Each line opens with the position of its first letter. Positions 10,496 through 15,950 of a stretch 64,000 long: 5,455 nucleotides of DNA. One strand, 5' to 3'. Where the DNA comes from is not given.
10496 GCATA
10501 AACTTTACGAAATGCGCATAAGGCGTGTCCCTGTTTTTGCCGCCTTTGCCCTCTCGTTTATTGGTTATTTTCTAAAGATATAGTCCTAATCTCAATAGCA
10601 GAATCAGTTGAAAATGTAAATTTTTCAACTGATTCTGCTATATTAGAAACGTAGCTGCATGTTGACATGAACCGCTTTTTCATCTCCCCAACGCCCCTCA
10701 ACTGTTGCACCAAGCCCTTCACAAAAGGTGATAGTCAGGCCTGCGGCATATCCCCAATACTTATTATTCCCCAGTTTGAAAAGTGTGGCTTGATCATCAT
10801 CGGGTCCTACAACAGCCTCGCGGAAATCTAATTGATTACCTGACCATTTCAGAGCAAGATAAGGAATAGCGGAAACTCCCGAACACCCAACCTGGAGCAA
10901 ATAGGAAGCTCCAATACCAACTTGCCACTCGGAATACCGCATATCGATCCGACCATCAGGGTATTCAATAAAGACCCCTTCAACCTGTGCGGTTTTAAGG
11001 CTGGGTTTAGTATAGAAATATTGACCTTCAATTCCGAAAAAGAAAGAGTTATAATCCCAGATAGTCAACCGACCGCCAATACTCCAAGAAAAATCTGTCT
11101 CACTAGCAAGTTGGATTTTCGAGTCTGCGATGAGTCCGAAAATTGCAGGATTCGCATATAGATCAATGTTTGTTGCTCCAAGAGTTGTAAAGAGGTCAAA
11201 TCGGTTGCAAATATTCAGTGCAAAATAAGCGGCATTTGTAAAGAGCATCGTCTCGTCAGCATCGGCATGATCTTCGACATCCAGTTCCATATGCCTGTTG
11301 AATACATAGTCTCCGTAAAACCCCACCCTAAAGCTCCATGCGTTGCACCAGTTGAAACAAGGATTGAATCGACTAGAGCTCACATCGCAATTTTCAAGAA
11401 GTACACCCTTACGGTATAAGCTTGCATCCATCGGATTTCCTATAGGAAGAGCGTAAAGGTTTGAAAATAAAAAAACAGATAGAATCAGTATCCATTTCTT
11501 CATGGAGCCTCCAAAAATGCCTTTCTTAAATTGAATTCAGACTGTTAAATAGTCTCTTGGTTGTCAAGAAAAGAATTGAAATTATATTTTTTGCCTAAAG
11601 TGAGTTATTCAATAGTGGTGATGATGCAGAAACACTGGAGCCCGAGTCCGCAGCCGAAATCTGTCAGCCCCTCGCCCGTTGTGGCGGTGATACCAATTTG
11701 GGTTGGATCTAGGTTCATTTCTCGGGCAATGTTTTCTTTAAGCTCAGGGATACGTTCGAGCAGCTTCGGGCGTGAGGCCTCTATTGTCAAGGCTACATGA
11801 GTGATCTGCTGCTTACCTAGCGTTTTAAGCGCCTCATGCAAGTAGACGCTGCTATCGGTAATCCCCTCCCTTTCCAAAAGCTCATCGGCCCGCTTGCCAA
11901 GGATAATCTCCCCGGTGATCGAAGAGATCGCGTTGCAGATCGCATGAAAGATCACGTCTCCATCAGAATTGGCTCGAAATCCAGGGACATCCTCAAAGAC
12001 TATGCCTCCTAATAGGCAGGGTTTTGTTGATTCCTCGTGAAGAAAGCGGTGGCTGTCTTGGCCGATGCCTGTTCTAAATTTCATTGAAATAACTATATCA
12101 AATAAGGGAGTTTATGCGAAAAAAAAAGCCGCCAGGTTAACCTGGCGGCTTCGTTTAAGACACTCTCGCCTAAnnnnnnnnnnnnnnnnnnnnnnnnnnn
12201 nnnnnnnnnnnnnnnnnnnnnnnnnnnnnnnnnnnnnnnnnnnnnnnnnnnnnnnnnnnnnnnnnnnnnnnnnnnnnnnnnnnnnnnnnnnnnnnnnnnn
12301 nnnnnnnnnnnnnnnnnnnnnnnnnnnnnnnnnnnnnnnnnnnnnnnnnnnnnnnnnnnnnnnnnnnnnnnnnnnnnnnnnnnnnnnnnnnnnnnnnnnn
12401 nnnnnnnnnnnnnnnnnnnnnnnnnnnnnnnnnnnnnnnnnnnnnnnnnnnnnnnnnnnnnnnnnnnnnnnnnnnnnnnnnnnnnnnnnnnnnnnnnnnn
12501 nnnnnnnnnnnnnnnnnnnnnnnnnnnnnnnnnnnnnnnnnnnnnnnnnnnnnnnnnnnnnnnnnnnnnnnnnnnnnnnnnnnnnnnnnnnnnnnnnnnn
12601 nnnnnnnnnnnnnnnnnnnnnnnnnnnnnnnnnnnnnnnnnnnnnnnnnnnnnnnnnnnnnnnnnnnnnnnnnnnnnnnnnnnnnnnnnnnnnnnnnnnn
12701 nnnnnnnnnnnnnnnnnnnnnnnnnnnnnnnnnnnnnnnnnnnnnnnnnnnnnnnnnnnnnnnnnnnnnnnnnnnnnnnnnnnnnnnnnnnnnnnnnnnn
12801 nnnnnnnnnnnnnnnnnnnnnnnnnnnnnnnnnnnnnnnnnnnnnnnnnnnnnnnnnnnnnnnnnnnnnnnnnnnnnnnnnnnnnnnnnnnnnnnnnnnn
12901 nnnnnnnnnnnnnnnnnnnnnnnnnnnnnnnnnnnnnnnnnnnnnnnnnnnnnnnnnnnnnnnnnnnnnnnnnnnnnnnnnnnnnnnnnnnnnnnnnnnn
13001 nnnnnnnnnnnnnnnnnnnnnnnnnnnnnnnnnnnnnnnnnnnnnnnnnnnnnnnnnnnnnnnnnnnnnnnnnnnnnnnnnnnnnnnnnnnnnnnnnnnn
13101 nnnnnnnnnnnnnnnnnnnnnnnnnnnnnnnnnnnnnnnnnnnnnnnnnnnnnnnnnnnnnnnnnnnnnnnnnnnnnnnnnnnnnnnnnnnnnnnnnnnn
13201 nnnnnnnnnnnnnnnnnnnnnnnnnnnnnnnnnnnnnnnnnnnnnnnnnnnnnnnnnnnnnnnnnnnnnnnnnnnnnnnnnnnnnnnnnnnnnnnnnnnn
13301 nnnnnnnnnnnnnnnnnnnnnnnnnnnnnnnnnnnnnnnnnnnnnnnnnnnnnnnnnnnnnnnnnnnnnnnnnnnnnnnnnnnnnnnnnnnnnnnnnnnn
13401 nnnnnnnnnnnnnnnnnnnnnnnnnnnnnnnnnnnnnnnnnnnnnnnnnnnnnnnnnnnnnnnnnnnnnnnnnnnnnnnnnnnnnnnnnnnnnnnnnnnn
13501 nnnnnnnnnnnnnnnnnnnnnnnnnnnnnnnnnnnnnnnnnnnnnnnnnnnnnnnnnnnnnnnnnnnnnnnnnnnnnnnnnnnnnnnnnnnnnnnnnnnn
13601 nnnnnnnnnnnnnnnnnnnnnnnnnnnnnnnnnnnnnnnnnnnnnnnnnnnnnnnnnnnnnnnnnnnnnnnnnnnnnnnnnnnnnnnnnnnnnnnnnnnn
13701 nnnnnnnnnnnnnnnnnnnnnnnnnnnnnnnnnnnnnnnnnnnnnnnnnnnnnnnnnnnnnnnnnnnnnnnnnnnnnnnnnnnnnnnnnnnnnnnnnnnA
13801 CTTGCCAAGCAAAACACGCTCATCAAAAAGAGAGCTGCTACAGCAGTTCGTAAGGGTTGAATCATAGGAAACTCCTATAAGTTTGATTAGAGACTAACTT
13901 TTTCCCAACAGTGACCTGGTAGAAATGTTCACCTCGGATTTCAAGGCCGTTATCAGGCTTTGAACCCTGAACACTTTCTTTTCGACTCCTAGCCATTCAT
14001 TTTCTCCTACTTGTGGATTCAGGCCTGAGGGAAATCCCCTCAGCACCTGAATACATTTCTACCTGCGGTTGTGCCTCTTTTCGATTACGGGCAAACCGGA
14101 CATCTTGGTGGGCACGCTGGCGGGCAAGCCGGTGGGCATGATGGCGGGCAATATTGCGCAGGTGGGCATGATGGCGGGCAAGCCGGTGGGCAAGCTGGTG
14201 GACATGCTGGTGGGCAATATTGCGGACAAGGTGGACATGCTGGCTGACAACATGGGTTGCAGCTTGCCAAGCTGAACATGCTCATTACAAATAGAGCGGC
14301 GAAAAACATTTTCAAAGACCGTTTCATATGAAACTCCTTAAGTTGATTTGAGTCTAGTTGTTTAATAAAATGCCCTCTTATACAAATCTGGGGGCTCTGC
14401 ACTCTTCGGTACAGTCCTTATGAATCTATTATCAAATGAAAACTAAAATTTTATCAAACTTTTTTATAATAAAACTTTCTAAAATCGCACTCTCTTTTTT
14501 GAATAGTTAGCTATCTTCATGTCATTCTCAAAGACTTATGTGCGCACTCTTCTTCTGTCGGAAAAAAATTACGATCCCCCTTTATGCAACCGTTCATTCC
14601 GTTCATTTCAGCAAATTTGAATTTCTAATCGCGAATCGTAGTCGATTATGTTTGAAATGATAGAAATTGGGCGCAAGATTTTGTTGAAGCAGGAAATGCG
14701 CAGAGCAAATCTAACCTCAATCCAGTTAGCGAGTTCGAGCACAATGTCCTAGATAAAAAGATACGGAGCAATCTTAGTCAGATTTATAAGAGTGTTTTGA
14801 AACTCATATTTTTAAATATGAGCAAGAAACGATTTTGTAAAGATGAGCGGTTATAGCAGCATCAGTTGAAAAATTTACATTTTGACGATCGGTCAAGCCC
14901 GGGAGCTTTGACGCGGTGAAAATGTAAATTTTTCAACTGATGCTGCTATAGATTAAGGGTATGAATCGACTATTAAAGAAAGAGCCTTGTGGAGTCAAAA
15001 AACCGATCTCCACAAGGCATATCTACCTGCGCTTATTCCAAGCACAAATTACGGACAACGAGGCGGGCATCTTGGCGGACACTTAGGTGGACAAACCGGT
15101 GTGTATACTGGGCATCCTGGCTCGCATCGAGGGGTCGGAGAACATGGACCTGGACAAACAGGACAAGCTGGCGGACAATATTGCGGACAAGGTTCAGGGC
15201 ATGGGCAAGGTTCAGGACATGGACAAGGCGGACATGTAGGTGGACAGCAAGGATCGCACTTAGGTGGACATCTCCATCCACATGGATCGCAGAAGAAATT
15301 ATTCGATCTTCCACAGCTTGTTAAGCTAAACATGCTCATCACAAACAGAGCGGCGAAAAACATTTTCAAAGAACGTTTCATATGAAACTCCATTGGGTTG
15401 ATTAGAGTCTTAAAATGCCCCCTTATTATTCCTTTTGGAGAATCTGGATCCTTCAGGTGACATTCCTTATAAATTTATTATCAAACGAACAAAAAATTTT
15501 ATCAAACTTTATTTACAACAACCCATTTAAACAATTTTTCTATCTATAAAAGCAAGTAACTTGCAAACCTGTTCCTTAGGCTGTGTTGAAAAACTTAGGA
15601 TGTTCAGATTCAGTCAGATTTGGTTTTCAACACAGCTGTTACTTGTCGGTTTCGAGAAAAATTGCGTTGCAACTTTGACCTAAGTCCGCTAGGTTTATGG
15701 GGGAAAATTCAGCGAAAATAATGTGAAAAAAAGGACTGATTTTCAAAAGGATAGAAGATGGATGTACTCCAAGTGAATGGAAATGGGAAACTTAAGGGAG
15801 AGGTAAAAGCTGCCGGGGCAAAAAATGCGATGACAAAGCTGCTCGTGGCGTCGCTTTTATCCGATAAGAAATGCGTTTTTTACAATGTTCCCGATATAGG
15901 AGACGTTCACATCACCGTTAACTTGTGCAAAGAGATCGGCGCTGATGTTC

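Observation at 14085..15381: Tandemly duplicated OmcA-like lipoproteins built from Cys-Pro-Pro repeat arrays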

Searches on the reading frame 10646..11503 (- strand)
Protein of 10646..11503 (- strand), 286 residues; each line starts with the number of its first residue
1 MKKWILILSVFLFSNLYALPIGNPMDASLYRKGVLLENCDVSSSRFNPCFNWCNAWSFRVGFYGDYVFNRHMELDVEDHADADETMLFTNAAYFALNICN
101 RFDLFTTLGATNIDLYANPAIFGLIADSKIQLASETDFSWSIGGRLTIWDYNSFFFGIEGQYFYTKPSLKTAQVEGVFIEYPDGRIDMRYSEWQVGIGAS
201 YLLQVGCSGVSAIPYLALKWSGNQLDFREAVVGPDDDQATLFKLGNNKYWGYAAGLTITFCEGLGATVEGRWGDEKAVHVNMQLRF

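Call 5: search_protein_families(library=pfam, proteins=[window:10646-11503:-], max_evalue=1)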
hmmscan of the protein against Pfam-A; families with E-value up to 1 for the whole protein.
window:10646-11503:- (286 aa): 2 families
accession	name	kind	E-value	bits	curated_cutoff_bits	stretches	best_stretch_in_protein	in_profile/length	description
PF01308.23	Chlam_OMP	-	2.9e-38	132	20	5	7-81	11-83/397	Chlamydia major outer membrane protein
PF13505.12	OMP_b-brl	-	0.011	16.4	28.7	1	60-198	58-172/175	Outer membrane protein beta-barrel domain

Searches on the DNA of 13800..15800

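Call 54: search_rna_families(source=window, start=13800, end=15800, threshold=evalue, max_evalue=1)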
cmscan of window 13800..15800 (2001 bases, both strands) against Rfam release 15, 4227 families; matches with E-value up to 1: 10.
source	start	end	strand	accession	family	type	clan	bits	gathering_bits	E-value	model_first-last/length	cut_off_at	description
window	14852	14950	+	RF00885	MIR821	Gene; miRNA;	-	40.2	249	2.2e-05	92-184/275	no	MIR821 microRNA precursor family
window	14852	14950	-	RF00885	MIR821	Gene; miRNA;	-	39.9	249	2.6e-05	92-184/275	no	MIR821 microRNA precursor family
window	14851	14950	-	RF04174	MIR4208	Gene; miRNA;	-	39.2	140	0.00063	1-191/191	no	MIR4208 microRNA precursor family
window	14852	14951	+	RF04174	MIR4208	Gene; miRNA;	-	36.7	140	0.002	1-191/191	no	MIR4208 microRNA precursor family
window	14847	14955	+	RF00452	MIR172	Gene; miRNA;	-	36.2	70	1.3e-05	1-114/114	no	mir-172 microRNA precursor family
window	14847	14955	-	RF00452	MIR172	Gene; miRNA;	-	34.1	70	5e-05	1-114/114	no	mir-172 microRNA precursor family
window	14845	14954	+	RF04046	mir-2154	Gene; miRNA;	-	22.8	70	0.41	1-97/97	no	mir-2154 microRNA precursor family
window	14012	14057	-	RF01022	mir-611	Gene; miRNA;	-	20.4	90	0.31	1-65/65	no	mir-611 microRNA precursor family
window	15589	15616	+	RF02129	GNAS-AS1_3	Gene; lncRNA;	-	16.8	42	0.72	1-38/38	no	GNAS antisense RNA 1 conserved region 3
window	14860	15005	-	RF01494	rliD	Gene; antisense;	-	14.7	50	0.36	1-327/327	no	Listeria sRNA rliD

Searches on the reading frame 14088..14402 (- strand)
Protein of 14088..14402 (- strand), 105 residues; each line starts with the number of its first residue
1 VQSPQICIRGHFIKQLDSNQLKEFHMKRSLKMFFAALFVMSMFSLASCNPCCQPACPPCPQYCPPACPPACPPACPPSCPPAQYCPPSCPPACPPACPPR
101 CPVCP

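Call 41: list_cluster_members(proteins=[window:14088-14402:-, window:15052-15393:-, window:14088-14306:-, window:15052-15360:-])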
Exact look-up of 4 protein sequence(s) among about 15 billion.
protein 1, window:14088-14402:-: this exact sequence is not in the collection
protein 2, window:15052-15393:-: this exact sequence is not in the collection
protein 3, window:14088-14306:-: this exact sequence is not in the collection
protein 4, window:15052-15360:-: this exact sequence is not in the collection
